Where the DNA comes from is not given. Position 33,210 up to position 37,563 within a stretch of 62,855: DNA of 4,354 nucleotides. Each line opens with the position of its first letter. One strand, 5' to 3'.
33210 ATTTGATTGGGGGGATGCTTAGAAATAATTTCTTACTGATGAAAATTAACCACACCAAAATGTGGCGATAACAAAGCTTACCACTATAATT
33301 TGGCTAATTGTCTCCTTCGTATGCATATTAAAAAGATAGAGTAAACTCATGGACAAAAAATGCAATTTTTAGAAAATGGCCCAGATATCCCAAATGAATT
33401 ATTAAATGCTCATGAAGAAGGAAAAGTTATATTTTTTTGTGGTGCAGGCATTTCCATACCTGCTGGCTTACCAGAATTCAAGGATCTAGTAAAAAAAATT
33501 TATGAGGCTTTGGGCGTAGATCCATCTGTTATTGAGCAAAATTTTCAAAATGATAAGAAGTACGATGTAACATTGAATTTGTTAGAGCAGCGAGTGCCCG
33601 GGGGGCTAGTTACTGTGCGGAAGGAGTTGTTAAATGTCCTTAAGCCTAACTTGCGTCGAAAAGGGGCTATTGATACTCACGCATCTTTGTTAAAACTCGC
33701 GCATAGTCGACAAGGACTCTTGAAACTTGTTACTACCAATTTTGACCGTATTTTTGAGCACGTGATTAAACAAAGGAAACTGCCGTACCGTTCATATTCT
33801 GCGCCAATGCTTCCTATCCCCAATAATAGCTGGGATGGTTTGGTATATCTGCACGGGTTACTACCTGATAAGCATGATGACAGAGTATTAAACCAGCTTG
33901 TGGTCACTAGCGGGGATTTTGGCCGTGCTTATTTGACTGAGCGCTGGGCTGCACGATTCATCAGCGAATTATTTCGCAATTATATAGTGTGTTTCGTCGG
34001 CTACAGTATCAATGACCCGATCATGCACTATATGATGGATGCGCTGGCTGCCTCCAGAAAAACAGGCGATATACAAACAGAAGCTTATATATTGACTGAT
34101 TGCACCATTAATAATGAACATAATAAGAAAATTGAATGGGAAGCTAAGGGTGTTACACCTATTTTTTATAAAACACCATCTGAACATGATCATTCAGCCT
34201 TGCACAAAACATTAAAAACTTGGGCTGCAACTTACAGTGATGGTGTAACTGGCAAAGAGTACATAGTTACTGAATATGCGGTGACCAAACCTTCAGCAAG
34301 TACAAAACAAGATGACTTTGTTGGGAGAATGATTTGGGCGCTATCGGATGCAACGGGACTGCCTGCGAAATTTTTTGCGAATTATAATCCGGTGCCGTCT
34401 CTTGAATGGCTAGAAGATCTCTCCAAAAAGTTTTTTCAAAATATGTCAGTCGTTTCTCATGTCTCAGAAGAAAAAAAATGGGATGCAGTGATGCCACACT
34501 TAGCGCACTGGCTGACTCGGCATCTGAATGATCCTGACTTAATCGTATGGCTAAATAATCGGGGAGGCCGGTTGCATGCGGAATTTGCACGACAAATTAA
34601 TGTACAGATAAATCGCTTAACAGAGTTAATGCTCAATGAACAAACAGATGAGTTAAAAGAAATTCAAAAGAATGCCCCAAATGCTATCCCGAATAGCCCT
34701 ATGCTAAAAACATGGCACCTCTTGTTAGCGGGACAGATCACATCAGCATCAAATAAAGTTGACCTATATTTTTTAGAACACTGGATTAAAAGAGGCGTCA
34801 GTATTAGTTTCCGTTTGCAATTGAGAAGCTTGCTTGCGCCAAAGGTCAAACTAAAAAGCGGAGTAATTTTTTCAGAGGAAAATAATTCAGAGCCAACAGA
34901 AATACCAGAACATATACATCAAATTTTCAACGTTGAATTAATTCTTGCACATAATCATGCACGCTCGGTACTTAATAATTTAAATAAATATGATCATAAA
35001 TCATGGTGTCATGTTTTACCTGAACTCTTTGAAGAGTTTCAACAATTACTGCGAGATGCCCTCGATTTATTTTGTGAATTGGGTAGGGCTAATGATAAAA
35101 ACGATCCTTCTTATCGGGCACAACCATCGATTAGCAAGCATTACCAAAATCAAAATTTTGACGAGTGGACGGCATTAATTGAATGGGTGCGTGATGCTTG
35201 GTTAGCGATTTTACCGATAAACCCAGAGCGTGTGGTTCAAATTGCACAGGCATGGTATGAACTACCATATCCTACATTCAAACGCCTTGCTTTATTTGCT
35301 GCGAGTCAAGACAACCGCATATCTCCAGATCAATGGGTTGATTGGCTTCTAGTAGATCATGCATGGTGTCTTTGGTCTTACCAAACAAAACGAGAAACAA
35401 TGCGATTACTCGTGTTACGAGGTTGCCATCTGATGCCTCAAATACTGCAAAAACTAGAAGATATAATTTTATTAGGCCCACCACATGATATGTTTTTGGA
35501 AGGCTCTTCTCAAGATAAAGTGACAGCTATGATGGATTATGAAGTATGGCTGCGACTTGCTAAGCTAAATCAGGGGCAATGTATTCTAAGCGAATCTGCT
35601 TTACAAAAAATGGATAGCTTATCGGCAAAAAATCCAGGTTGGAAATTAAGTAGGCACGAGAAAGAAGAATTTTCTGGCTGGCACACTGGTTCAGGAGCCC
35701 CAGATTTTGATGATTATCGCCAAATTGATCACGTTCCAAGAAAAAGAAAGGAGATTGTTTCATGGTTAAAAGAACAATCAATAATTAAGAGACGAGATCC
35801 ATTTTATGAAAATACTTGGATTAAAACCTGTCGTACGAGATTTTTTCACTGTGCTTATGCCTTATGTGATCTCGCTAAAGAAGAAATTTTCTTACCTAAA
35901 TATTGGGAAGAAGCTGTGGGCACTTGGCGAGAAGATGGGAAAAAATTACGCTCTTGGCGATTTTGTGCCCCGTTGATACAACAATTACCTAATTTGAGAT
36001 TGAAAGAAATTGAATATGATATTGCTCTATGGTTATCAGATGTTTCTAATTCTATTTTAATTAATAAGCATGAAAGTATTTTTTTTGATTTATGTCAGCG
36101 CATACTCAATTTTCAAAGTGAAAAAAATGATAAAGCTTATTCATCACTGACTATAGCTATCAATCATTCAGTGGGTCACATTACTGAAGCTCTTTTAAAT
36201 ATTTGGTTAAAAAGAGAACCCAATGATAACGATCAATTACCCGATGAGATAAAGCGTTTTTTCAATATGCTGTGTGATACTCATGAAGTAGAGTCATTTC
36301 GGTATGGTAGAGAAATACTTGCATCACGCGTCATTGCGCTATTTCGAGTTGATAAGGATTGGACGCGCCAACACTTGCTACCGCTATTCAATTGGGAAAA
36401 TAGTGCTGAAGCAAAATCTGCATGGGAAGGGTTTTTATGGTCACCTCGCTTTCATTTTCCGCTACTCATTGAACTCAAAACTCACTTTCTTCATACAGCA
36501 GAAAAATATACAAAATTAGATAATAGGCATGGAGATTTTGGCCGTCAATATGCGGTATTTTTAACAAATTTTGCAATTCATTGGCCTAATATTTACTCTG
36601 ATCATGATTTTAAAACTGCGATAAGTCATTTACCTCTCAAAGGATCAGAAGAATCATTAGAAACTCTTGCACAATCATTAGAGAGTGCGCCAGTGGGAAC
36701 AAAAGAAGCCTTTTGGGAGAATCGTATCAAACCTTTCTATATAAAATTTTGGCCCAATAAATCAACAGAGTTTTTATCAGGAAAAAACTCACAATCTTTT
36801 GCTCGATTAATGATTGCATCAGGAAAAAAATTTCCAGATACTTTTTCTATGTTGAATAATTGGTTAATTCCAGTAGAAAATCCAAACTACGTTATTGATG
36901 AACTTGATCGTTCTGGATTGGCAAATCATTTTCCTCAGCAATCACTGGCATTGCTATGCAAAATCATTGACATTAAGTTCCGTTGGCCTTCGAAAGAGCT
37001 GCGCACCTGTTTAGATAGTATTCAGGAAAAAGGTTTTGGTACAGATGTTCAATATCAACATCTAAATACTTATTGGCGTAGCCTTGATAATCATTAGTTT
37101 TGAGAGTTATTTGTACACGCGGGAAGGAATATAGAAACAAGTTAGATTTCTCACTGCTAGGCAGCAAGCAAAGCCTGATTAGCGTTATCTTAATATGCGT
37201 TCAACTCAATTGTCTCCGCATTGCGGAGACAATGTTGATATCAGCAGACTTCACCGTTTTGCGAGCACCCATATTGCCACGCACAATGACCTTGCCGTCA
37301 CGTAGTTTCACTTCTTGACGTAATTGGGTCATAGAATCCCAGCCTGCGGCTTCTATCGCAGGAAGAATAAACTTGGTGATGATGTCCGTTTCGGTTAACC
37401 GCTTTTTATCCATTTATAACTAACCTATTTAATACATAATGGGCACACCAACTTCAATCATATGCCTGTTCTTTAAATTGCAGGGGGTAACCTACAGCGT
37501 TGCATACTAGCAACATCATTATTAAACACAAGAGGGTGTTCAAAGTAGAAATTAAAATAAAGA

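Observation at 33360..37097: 1245-aa SIR2-domain giant protein: candidate stand-alone NAD+-depleting defence gene with an uncharacterised sensor region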

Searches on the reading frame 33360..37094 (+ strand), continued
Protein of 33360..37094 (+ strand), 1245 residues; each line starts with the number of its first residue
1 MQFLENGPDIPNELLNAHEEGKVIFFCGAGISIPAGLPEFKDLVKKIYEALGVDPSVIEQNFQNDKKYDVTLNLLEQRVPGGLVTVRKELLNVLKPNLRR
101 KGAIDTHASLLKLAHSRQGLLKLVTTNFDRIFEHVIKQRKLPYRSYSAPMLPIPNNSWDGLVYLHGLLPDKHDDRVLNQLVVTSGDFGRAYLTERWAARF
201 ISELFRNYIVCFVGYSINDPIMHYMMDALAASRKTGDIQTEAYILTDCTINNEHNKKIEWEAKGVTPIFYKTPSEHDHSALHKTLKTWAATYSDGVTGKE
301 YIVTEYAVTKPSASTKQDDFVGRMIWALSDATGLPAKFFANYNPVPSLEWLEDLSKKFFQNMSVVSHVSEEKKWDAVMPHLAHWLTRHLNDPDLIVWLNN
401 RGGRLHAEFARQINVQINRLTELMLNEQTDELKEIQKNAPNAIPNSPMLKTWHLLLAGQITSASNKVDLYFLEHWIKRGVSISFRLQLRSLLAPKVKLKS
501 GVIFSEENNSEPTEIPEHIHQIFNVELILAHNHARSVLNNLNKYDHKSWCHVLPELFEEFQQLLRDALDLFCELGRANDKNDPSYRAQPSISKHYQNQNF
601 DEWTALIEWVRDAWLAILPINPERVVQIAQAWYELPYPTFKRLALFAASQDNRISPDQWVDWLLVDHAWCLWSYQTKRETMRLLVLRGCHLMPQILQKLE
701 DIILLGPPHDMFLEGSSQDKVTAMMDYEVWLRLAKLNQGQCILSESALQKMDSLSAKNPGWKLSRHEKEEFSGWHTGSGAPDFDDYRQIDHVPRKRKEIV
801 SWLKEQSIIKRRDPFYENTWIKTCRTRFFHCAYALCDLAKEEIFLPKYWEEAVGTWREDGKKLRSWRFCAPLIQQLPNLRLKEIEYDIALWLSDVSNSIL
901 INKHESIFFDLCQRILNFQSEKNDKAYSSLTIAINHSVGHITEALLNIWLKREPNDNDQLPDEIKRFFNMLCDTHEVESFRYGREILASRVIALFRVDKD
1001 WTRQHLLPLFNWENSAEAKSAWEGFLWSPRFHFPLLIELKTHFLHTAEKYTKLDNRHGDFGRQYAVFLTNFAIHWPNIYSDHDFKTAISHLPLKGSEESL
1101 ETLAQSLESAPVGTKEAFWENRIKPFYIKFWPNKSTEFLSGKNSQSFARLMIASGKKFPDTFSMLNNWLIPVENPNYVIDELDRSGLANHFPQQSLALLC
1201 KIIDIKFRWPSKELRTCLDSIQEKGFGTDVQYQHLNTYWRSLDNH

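Call 66: search_dna_similar(query=window:33360-37094:+, collection=plasmids, mode=protein, max_rows=15)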
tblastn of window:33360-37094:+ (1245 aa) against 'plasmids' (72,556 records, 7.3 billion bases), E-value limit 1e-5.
Records with a match: 172; places in all: 174; records where one place covers at least 80% of the query: 15.
Best place of each record, by identity: <60% 172.
By first word of the organism name: Pantoea 97; Bacillus 12; Rhizobium 9; Zymomonas 9; Agrobacterium 7; Burkholderia 5; Sinorhizobium 4; Cupriavidus 4; Ralstonia 3; Shewanella 2; and 18 more.
By predicted mobility (MOB-suite, as given by PLSDB): non-mobilizable 135; conjugative 30; mobilizable 7.
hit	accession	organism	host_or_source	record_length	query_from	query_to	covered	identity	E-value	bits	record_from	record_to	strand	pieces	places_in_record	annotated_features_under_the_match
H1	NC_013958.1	Nitrosococcus halophilus Nc 4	-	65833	1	1240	100%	49.9%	0e+0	1204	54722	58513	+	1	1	dsr1: anti-phage defense-associated sirtuin Dsr1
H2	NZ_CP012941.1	Ralstonia solanacearum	plantain,cell culture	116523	1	1240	100%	48.4%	0e+0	1191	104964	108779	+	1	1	dsr1: anti-phage defense-associated sirtuin Dsr1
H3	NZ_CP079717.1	Shewanella xiamenensis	hospital wastewater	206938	1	1240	100%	47.8%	0e+0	1182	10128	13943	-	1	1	dsr1: anti-phage defense-associated sirtuin Dsr1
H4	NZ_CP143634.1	Shewanella xiamenensis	-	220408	1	1240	100%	47.8%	0e+0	1182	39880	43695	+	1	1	dsr1: anti-phage defense-associated sirtuin Dsr1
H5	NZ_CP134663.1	Escherichia coli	Larus michahellis,bacteria,cloaca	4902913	1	1240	100%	47.2%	0e+0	1134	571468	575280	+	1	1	none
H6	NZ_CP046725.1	Pantoea agglomerans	pure culture,cherry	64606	1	1240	100%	47.2%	0e+0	1120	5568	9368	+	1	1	dsr1: anti-phage defense-associated sirtuin Dsr1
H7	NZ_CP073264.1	Duffyella gerundensis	Lolium perenne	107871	1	1235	99%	45.7%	0e+0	1102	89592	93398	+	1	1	dsr1: anti-phage defense-associated sirtuin Dsr1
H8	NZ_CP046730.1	Ralstonia syzygii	tobacco,cell culture,leaf veins ...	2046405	1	1225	98%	43.1%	0e+0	990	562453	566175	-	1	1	none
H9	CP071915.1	Ralstonia solanacearum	Pogostemon cablin,Single strain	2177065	1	1223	98%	42.3%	0e+0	995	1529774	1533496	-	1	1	SIR2 family protein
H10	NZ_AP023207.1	Escherichia coli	Homo sapiens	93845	1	1235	99%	41.1%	0e+0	921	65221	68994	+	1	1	anti-phage defense-associated sirtuin Dsr1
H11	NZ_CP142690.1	Pantoea sp. S18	single cell,soil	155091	1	1240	100%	40.6%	0e+0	890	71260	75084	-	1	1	dsr1: anti-phage defense-associated sirtuin Dsr1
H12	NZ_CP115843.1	Agrobacterium tumefaciens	willow,cell culture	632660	29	1222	96%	35.2%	0e+0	696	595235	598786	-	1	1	dsr1: anti-phage defense-associated sirtuin Dsr1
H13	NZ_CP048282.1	Rhizobium leguminosarum bv. viciae 248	Fava bean,whole organism,nodules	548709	1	1174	94%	24.4%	1e-61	240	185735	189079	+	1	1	SIR2 family protein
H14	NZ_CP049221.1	Agrobacterium tumefaciens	Clematis,cell culture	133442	1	1174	94%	22.9%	2e-54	217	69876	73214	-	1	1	SIR2 family protein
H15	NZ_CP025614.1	Niveispirillum cyanobacteriorum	sing cell,cyanobacterial aggregates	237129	1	1244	70%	27.1%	2e-41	245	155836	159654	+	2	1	SIR2 family protein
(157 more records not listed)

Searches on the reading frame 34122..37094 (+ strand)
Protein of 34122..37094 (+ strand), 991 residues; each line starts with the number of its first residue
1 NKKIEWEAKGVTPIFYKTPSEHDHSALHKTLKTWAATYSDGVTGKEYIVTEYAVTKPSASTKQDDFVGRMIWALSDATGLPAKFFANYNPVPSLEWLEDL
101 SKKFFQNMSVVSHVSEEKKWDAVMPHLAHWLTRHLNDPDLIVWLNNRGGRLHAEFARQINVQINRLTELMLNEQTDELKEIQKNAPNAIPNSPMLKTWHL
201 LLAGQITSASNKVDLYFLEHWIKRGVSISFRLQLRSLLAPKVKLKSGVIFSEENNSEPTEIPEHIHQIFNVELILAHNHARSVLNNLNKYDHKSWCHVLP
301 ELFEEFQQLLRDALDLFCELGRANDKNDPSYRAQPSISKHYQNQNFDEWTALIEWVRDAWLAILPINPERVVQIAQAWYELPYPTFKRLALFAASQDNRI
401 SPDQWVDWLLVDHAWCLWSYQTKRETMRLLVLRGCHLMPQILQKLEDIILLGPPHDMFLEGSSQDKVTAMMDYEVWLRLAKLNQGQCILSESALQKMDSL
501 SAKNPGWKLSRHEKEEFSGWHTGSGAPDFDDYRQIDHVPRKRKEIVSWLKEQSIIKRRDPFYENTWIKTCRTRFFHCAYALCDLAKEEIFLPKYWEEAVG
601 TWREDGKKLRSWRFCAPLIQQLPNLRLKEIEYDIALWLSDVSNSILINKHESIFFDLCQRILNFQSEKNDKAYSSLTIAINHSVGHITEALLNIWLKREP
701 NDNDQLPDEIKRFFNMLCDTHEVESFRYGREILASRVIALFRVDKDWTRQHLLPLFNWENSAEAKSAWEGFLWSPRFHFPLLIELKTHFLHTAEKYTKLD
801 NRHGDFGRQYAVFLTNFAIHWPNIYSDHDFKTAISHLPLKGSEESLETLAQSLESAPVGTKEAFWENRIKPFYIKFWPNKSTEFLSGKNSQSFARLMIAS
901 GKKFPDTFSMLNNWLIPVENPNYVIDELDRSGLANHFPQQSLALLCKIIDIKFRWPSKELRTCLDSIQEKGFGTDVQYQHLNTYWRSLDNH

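Call 63: predict_structure(alignment_id=A3)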
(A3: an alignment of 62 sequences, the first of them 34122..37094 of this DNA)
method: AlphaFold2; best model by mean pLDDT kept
length: 991 residues; sequences in the alignment: 62
mean_pLDDT: 80.0   pTM: 0.54
mean pLDDT of the five models: 80.0, 80.0, 77.9, 76.3, 75.1
residues with pLDDT >= 90: 328; 70-90: 426; 50-70: 160; < 50: 77
segments of 3 or more residues with pLDDT < 50: 1-3, 10-19, 30-46, 48-50, 58-67, 114-117, 250-258, 521-525
pLDDT, mean of each block of 10 residues (from residue 1): 49 42 49 43 43 48 47 56 72 69 53 52 78 90 78 86 89 87 87 90 78 59 76 86 71 47 83 81 68 79 93 91 84 72 68 90 91 94 93 88 93 86 89 90 94 82 83 93 91 94 87 64 53 74 91 62 80 89 88 89 84 89 90 93 75 93 72 69 92 89 89 91 85 90 93 92 87 78 89 87 77 89 78 86 89 85 90 75 74 93 93 86 87 94 92 72 94 91 78 39
secondary structure, 60 per line:
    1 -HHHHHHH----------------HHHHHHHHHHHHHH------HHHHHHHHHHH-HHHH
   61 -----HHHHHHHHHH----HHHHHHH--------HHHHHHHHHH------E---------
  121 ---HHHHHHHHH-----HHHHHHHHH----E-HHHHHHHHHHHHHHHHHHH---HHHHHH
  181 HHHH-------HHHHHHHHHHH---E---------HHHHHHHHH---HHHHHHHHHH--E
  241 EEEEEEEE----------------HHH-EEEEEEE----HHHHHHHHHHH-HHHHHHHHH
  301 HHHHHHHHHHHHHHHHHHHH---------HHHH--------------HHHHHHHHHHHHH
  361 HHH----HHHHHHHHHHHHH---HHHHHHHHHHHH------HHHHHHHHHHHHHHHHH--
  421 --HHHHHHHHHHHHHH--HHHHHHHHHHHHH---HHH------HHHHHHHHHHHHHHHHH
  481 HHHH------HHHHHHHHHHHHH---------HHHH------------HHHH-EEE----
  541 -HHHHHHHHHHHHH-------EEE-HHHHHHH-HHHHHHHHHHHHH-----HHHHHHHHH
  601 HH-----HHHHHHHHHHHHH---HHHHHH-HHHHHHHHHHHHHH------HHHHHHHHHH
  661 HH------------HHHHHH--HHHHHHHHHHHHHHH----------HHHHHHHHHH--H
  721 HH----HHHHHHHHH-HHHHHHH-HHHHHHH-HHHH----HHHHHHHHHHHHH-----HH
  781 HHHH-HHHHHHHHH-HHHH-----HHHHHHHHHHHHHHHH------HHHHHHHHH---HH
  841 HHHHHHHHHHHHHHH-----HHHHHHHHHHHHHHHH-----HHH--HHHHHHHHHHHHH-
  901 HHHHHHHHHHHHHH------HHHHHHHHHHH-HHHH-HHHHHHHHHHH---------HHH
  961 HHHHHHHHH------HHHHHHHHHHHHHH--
elements in order (helices of 4 or more, strands of 3 or more residues): H2-8 H25-38 H45-55 H57-60 H66-75 H80-86 H95-104 H124-132 H138-146 H153-171 H175-184 H192-202 H216-224 H228-237 E240-248 E269-275 H280-290 H292-320 H330-333 H348-363 H368-380 H384-395 H402-418 H423-436 H439-451 H464-484 H491-503 H513-516 H529-532 E534-536 H542-554 E562-564 H566-572 H574-586 H592-602 H608-620 H624-629 H631-644 H651-662 H675-680 H683-697 H708-717 H727-735 H737-743 H745-751 H753-756 H761-773 H779-784 H786-794 H796-799 H805-820 H827-835 H839-855 H861-876 H887-899 H901-914 H921-931 H933-936 H938-948 H958-969 H976-989

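Call 65: fold_search(model_id=the predicted structure, library=pdb)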
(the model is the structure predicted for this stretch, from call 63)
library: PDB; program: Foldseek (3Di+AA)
matches with E <= 10: 959; with E <= 0.001: 17
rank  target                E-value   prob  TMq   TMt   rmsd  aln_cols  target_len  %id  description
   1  9ce3_A                6.7e-05  1.00  0.16  0.13  28.8       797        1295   11  Structure of the TSC:WIPI3 lysosomal recruitment complex (released 2024-12-04)
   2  7q4o_A                1.4e-04  1.00  0.27  0.30  18.8       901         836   10  Substrate-bound A-like U2 snRNP (released 2022-03-30)
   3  5o9z_v                1.7e-04  1.00  0.21  0.25  18.8       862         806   11  Cryo-EM structure of a pre-catalytic human spliceosome primed for activation (B complex) (released 2017-08-16)
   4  7abh_u                3.1e-04  1.00  0.22  0.24  18.3       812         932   11  Human pre-Bact-2 spliceosome (SF3b/U2 snRNP portion) (released 2020-12-09)
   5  8i0p_1                3.4e-04  1.00  0.28  0.27  18.0       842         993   10  The cryo-EM structure of human pre-Bact complex (released 2024-07-31)
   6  9k1y_C                3.8e-04  1.00  0.27  0.31  17.0       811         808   10  Structure of the SF3B core, harboring the R625H mutation in SF3B1, in complex with intron-U2 snRNA (released 2025-09-03)
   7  3w3y_A                5.0e-04  1.00  0.20  0.19  18.8       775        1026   12  Crystal structure of Kap121p bound to Nup53p (released 2013-04-10)
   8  7oho_BBB              6.1e-04  0.99  0.14  0.20  22.5       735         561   12  Crystal structure of AP2 FCHO2 chimera (released 2022-06-01)
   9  7abg_u                6.6e-04  1.00  0.25  0.28  20.2       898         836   10  Human pre-Bact-1 spliceosome (released 2020-12-23)
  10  3w3t                  6.9e-04  1.00  0.21  0.20  18.0       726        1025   13  Crystal structure of Kap121p (released 2013-04-10)
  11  6xte_A                6.9e-04  1.00  0.23  0.22  27.4      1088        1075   10  Human karyopherin RanBP5 (isoform-1) (released 2020-04-22)
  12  8h3q_A                6.9e-04  0.99  0.20  0.18  29.0      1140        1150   11  Cryo-EM Structure of the CAND1-Cul3-Rbx1 complex (released 2023-10-11)
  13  8qo9_B1               7.4e-04  1.00  0.22  0.24  19.0       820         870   11  Cryo-EM structure of a human spliceosomal B complex protomer (released 2024-01-24)
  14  6en4_C                8.1e-04  1.00  0.26  0.29  17.1       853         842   10  SF3b core in complex with a splicing modulator (released 2018-06-20)
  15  3w3w_A                8.1e-04  1.00  0.19  0.19  18.7       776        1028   12  Crystal structure of Kap121p bound to Ste12p (released 2013-04-10)
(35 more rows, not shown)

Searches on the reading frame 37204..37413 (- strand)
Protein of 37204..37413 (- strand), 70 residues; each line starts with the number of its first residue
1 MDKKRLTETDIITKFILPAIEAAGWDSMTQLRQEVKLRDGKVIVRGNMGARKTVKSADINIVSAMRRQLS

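Call 27: search_protein_families(library=pfam, proteins=[window:37204-37413:-], max_evalue=10)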
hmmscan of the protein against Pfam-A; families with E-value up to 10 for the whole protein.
window:37204-37413:- (70 aa): 2 families
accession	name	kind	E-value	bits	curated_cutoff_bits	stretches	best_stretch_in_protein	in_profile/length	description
PF04313.20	HSDR_N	-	0.0069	16.7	25.1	1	6-46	2-39/198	Type I restriction enzyme R protein N terminus (HSDR_N)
PF10133.14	CooT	-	0.15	12.8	27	1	34-62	23-50/60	CO dehydrogenase accessory protein CooT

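Call 30: search_solved_structures(query=window:37204-37413:-, max_evalue=10, show_alignments=2)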
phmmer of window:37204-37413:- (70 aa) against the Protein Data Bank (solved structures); distinct sequences matched with E-value up to 10: 2.
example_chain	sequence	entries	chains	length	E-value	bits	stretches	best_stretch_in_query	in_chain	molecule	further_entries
3h1t_A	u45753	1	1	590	0.83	13.4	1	5-59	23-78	Type I site-specific restriction-modification system, R (Restriction) subunit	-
8ih6_A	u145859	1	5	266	1.5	12.6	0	20-58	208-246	2-oxopent-4-enoate hydratase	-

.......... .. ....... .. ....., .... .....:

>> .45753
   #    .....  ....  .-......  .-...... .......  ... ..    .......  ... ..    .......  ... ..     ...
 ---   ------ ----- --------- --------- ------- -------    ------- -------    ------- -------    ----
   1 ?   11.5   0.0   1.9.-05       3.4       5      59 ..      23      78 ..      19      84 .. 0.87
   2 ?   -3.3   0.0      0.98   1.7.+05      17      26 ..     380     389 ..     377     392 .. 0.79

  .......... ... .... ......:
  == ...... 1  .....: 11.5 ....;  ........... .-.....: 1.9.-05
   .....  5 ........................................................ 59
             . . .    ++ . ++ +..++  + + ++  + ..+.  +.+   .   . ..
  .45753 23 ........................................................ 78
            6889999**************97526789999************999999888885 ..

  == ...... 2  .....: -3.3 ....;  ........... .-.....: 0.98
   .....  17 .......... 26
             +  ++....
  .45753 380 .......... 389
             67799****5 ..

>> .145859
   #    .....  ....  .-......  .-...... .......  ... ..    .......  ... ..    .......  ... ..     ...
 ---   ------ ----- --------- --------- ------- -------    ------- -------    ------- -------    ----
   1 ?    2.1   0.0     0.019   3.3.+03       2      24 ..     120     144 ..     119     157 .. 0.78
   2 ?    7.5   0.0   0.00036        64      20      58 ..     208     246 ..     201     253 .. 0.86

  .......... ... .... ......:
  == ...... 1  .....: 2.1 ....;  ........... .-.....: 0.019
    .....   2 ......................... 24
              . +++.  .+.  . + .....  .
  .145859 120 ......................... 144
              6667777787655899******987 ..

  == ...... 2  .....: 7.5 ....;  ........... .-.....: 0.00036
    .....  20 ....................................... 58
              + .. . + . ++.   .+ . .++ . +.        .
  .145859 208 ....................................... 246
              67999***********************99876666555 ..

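Call 47: search_protein_families(library=padloc, proteins=[window:37204-37413:-], max_evalue=0.01)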
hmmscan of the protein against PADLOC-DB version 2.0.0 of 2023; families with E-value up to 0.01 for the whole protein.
window:37204-37413:- (70 aa): 1 family
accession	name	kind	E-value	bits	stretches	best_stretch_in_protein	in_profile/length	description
PDLC03049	REase_I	-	1.9e-23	80.4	1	2-62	5-65/807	Type I restriction enzyme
